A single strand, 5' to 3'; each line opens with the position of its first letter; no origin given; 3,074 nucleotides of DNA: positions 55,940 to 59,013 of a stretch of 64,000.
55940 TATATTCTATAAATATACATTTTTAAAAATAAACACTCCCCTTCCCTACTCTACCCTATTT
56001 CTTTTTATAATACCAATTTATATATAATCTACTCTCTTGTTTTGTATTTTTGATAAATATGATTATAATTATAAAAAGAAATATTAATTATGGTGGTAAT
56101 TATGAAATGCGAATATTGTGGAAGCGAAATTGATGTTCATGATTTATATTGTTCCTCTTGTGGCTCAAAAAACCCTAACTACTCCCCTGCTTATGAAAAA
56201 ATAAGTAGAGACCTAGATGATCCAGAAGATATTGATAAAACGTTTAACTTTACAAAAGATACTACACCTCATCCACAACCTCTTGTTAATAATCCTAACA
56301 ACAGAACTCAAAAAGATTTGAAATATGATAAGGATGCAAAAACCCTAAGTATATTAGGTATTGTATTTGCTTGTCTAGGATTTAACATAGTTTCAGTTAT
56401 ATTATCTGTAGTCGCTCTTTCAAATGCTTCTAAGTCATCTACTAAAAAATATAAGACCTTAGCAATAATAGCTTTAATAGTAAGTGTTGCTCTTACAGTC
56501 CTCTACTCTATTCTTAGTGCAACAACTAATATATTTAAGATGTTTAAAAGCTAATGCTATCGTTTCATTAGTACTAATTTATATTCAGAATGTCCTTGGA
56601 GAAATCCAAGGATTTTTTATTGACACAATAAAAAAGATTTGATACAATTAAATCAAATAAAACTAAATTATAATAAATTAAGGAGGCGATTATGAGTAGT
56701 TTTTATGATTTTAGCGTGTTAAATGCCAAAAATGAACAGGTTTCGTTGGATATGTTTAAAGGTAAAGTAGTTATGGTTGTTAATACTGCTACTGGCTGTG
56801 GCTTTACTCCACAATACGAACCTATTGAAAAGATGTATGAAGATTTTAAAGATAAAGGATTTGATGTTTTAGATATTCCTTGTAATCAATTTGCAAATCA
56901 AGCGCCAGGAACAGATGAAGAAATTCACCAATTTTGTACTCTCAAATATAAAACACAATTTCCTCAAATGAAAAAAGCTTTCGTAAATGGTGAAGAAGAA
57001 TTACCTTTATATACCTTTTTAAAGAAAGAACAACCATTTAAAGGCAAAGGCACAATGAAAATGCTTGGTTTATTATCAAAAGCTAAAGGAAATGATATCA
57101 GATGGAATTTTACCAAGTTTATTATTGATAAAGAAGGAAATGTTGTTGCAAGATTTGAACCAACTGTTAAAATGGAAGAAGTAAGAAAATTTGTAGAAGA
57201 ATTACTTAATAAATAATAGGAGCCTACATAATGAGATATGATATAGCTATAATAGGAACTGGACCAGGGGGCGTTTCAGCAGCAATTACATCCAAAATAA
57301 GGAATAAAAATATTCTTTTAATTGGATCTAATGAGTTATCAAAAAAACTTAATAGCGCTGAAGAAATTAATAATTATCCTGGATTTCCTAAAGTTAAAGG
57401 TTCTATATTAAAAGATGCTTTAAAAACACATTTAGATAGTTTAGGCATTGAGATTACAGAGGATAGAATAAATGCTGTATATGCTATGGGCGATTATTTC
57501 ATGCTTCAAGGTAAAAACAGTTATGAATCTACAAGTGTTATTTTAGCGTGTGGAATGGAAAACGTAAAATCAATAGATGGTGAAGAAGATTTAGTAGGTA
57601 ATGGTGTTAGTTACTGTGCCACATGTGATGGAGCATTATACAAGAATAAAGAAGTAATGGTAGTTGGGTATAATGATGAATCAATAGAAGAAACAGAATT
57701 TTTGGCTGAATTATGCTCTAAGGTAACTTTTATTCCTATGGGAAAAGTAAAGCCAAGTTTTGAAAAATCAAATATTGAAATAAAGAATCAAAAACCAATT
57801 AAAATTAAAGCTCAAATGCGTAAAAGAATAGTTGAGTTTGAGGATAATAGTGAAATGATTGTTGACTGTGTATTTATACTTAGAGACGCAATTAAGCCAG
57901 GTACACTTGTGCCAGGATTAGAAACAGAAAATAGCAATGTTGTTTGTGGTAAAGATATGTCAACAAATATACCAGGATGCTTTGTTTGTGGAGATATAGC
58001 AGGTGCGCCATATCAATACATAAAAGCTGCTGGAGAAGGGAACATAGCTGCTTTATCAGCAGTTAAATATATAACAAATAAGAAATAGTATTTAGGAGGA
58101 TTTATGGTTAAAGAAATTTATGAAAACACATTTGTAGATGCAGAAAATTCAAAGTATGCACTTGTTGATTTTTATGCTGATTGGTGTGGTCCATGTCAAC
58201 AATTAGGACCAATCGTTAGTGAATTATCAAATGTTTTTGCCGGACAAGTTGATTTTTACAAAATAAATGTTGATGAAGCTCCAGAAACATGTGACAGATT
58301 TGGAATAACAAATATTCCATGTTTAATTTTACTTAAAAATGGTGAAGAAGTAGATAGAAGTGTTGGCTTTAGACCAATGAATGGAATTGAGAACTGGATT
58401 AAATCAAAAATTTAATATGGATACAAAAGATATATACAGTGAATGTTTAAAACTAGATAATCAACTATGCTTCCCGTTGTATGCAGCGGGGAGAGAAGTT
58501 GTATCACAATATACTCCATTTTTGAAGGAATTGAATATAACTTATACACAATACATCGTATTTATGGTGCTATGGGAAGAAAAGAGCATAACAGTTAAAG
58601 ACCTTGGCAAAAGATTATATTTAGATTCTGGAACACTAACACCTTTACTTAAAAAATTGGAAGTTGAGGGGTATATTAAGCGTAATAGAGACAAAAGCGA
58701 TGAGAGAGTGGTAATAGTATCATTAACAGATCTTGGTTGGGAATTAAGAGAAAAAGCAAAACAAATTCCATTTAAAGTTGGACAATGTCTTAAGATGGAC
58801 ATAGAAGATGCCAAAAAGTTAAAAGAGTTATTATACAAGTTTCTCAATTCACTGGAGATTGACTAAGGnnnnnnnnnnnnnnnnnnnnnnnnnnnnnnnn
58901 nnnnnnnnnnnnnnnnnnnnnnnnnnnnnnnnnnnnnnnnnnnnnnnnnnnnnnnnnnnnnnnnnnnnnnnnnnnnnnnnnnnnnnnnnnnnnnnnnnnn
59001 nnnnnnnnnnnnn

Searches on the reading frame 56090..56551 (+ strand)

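Call 20: search_protein_families(library=pfam, proteins=[window:56090-56551:+], max_evalue=0.1)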
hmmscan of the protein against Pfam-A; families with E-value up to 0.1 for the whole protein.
window:56090-56551:+ (154 aa): 16 families
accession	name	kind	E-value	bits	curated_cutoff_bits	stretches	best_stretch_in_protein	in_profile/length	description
PF13828.11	DUF4190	-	2.3e-05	24.5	35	1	86-141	8-61/62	Domain of unknown function (DUF4190)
PF13240.11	Zn_Ribbon_1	-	0.00036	20.7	25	1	6-27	1-22/23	zinc-ribbon domain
PF08733.15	PalH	-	0.0044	16.6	34.1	1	63-140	57-119/332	PalH/RIM21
PF07331.16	TctB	-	0.0082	16.8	29.1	1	89-140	77-129/137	Tripartite tricarboxylate transporter TctB family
PF23605.1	FKS1_dom2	-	0.0096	16.3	27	1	89-145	94-149/174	1,3-beta-glucan synthase component FKS1, second domain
PF13248.11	Zn_ribbon_3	-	0.011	15.6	27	1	6-27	4-25/26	zinc-ribbon domain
PF11151.13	DUF2929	-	0.012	16.3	23.8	0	82-105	30-53/56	Protein of unknown function (DUF2929)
PF17093.10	PBP_N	-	0.016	15.7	30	1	27-109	21-102/138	Penicillin-binding protein N-terminus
PF04893.22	Yip1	-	0.016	15.5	28.6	1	89-138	128-170/173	Yip1 domain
PF12773.13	DZR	-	0.02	15.5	27.3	1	7-26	1-20/45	Double zinc ribbon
PF05767.17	Pox_A14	-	0.02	15.5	27.7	1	90-140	13-63/93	Poxvirus virion envelope protein A14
PF24463.1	DUF7577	-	0.024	14.7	28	0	20-34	4-15/27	Domain of unknown function (DUF7577)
PF22747.2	Zn_ribbon_DUF2089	-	0.027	15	27.6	1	10-27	4-21/32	DUF2089 zinc ribbon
PF19733.4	DUF6223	-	0.068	13.9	27.4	1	98-141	12-55/98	Family of unknown function (DUF6223)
PF21344.3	Zn_ribbon_LysW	-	0.068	13.3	27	0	6-26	2-29/46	Alpha-aminoadipate carrier protein LysW-like, globular domain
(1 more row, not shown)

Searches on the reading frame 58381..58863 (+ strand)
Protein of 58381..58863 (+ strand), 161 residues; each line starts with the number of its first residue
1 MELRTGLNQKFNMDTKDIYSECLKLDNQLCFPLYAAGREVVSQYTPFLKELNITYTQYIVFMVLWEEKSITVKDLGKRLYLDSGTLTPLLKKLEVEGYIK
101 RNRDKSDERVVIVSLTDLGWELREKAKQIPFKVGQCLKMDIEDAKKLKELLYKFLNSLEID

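Call 20: search_protein_families(library=pfam, proteins=[window:58381-58863:+], max_evalue=0.1)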
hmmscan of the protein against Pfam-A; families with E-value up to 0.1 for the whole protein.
window:58381-58863:+ (161 aa): 12 families
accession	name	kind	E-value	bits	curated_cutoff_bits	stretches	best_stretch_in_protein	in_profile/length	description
PF22381.2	Staph_reg_Sar_Rot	-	1.4e-20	73.6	27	1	44-121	3-80/85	Transcriptional regulator SarA/Rot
PF01047.28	MarR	-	3.3e-16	59.4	24.6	1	53-111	1-59/59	MarR family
PF12802.13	MarR_2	-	4.8e-09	36.7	27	1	52-109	2-60/61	MarR family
PF13463.12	HTH_27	-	2.4e-07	31.3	22.2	1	67-119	16-68/68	Winged helix DNA-binding domain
PF13601.12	HTH_34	-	9.6e-06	26.1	27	1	60-122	5-68/80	Winged helix DNA-binding domain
PF13412.12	HTH_24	-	0.00038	20.4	21.9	1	64-100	12-48/48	Winged helix-turn-helix DNA-binding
PF04182.18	B-block_TFIIIC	-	0.0061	17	22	0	70-103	19-52/73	B-block binding subunit of TFIIIC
PF03551.20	PadR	-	0.014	15.8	27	1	81-120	29-70/75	Transcriptional regulator PadR-like family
PF01978.25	TrmB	-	0.014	15.7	25.6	1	48-105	1-58/68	Sugar-specific transcriptional regulator TrmB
PF01638.23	HxlR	-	0.018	15.3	20.8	1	75-128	24-78/91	HxlR-like helix-turn-helix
PF01325.25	Fe_dep_repress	-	0.041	14.5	26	1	64-105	17-58/60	Iron dependent repressor, N-terminal DNA binding domain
PF02002.24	TFIIE_alpha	-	0.042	14.2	22.9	1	59-109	17-67/105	TFIIE alpha subunit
